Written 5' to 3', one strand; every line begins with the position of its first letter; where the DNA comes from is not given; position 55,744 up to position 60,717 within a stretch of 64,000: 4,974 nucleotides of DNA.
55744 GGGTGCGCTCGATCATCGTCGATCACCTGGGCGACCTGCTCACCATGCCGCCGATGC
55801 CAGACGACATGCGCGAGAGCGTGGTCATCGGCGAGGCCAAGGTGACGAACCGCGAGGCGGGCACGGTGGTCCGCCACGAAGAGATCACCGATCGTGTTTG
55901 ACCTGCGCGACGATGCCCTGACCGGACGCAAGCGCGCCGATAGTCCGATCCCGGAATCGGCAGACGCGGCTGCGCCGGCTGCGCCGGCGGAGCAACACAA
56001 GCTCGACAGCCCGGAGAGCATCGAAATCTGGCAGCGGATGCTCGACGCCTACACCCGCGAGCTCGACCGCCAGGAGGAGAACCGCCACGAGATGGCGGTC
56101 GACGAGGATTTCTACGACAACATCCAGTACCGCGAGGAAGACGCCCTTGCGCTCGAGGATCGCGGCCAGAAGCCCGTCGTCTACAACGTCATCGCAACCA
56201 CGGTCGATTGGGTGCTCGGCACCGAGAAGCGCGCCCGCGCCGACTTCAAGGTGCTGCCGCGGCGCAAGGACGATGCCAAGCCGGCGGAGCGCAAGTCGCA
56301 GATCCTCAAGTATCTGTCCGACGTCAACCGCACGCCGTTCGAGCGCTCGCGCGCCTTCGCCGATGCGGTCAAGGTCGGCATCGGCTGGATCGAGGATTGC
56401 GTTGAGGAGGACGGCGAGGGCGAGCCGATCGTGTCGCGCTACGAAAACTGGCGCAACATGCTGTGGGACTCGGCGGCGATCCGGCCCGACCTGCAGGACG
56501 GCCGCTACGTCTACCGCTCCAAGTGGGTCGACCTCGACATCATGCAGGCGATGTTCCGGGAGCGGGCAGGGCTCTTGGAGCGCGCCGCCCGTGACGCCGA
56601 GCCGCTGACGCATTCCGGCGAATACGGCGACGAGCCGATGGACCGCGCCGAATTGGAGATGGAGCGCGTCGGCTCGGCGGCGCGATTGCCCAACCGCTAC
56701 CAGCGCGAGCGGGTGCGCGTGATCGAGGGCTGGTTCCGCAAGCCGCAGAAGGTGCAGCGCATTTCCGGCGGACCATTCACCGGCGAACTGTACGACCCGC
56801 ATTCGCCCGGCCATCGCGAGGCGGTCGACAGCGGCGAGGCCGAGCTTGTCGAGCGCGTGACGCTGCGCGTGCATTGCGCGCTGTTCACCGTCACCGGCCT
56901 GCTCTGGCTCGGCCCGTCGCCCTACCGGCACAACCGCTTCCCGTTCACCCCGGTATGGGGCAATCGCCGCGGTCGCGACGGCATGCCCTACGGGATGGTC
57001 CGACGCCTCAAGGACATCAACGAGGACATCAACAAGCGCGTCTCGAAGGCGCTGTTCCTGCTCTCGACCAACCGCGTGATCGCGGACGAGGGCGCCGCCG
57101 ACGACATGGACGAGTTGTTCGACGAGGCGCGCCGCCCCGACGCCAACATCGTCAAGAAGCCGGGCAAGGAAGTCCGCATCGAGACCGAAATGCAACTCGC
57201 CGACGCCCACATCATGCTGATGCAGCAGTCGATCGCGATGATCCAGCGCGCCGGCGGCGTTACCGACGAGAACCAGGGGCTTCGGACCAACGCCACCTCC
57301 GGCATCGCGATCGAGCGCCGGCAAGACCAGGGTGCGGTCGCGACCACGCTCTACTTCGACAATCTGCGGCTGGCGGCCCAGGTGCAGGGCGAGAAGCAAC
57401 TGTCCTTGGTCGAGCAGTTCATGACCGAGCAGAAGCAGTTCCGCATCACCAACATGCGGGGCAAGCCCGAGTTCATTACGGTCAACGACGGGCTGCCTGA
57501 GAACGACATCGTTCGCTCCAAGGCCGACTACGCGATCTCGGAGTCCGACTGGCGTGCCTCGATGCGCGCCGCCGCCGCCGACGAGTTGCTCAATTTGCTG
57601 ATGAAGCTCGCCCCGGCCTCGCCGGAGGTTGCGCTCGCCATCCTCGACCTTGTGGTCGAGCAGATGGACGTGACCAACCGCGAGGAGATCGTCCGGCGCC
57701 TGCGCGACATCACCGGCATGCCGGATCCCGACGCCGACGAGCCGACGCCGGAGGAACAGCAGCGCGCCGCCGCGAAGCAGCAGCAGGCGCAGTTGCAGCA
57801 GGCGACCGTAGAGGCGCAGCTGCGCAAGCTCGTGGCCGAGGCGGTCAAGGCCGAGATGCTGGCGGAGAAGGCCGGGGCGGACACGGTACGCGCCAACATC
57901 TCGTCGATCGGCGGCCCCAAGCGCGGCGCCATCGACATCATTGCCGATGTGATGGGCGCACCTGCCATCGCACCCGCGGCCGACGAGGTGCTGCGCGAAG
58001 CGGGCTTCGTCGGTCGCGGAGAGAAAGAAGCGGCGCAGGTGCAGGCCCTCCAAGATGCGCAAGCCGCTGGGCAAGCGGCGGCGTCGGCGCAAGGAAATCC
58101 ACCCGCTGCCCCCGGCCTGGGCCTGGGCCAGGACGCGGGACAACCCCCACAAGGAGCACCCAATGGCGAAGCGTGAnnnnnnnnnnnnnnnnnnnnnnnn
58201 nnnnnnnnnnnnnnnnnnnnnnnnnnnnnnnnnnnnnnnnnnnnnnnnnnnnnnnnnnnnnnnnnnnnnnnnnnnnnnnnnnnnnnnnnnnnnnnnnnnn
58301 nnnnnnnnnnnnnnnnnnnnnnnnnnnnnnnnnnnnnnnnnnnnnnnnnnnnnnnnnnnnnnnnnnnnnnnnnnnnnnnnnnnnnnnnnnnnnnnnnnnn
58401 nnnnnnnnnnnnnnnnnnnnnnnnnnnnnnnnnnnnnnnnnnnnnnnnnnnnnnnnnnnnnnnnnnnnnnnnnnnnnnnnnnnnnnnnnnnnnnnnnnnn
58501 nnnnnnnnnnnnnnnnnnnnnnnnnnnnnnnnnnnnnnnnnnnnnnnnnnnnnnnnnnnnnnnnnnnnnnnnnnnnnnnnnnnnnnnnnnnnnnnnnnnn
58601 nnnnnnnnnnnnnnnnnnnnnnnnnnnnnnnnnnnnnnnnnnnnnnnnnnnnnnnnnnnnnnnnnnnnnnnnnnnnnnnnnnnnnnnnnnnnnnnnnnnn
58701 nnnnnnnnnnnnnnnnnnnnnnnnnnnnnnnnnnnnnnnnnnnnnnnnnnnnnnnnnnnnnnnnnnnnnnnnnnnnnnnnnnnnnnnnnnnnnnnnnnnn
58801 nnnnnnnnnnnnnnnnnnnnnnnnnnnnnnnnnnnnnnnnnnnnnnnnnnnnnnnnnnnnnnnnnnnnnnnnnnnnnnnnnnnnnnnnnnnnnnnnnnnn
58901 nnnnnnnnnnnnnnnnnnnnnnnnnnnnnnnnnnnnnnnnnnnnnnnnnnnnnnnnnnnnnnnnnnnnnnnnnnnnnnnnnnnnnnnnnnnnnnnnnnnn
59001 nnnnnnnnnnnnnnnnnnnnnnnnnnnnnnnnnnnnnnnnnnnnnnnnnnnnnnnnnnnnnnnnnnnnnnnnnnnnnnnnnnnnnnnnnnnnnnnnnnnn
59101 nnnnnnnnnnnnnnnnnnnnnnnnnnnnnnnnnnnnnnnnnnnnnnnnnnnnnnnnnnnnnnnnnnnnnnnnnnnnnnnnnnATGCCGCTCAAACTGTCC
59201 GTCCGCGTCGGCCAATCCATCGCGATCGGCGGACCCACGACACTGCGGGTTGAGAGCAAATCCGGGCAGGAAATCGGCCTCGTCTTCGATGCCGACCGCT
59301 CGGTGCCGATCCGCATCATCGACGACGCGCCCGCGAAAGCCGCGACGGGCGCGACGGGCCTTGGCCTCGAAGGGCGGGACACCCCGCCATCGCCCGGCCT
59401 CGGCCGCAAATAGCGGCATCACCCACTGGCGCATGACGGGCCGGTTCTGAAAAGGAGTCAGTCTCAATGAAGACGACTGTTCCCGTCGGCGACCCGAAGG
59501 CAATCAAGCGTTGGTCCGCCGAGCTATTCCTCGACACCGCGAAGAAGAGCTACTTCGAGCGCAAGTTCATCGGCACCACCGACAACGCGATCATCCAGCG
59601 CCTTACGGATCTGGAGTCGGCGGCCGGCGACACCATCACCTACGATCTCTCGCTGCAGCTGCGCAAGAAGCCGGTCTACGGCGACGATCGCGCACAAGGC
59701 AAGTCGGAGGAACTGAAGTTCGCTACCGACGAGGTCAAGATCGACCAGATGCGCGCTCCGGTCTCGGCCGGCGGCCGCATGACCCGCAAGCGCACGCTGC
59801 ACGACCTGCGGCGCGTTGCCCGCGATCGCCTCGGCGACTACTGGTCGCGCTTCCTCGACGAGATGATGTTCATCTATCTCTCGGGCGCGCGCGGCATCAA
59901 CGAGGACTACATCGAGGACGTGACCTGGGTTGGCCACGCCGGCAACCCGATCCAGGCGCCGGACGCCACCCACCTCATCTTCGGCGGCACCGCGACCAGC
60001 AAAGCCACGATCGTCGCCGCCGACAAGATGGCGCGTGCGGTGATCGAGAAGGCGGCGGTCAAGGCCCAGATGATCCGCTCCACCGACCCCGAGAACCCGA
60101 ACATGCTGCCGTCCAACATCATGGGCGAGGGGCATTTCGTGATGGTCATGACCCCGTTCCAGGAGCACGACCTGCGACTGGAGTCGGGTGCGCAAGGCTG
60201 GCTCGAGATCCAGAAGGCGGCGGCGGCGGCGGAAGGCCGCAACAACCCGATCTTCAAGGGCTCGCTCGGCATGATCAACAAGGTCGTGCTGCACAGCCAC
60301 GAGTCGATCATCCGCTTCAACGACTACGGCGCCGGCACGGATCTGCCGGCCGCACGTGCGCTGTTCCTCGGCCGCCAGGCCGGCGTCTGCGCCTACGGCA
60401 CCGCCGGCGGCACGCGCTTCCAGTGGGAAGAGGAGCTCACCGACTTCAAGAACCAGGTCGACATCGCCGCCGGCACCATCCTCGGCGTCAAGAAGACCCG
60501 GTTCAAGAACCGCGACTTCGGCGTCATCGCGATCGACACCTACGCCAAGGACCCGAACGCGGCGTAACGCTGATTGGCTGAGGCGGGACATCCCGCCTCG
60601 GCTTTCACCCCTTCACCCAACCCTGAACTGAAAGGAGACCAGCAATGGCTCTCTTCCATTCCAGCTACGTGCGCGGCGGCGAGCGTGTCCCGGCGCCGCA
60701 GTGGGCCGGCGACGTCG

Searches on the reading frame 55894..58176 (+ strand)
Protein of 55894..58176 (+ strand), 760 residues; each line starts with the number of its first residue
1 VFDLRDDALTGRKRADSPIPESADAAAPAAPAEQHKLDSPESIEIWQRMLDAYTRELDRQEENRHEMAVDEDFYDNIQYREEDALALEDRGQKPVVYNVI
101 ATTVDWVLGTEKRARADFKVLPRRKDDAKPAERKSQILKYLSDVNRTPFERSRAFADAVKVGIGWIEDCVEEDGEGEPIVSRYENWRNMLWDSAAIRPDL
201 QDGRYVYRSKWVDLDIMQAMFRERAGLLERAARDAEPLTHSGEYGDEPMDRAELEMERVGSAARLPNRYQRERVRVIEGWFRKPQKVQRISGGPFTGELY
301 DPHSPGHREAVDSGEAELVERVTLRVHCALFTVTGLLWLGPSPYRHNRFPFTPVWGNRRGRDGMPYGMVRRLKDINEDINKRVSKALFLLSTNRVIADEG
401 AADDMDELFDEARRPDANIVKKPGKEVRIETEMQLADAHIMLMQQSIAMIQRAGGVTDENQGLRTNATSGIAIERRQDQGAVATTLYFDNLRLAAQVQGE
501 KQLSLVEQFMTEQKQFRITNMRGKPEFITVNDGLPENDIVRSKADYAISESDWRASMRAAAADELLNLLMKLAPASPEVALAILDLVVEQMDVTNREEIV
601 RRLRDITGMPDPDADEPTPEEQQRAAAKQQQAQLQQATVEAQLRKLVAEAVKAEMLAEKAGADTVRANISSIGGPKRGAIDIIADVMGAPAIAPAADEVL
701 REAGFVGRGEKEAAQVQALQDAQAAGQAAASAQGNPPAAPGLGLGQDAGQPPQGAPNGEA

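Call 60: search_protein_families(library=pfam, proteins=[window:55894-58176:+], max_evalue=0.00001)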
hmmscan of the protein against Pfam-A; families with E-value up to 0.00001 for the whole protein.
window:55894-58176:+ (760 aa): 1 family
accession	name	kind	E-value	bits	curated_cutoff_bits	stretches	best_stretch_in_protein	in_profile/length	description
PF16510.12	P22_portal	-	1.3e-177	592.3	26.1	1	51-653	2-594/594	Phage P22-like portal protein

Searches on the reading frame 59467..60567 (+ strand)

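Call 60: search_protein_families(library=pfam, proteins=[window:59467-60567:+], max_evalue=0.00001)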
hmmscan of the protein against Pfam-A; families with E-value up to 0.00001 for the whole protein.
window:59467-60567:+ (366 aa): 1 family
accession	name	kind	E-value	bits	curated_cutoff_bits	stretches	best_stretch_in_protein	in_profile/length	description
PF13252.12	Phage_capsid_3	-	1.2e-67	228.9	23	1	4-361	1-375/376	Phage capsid protein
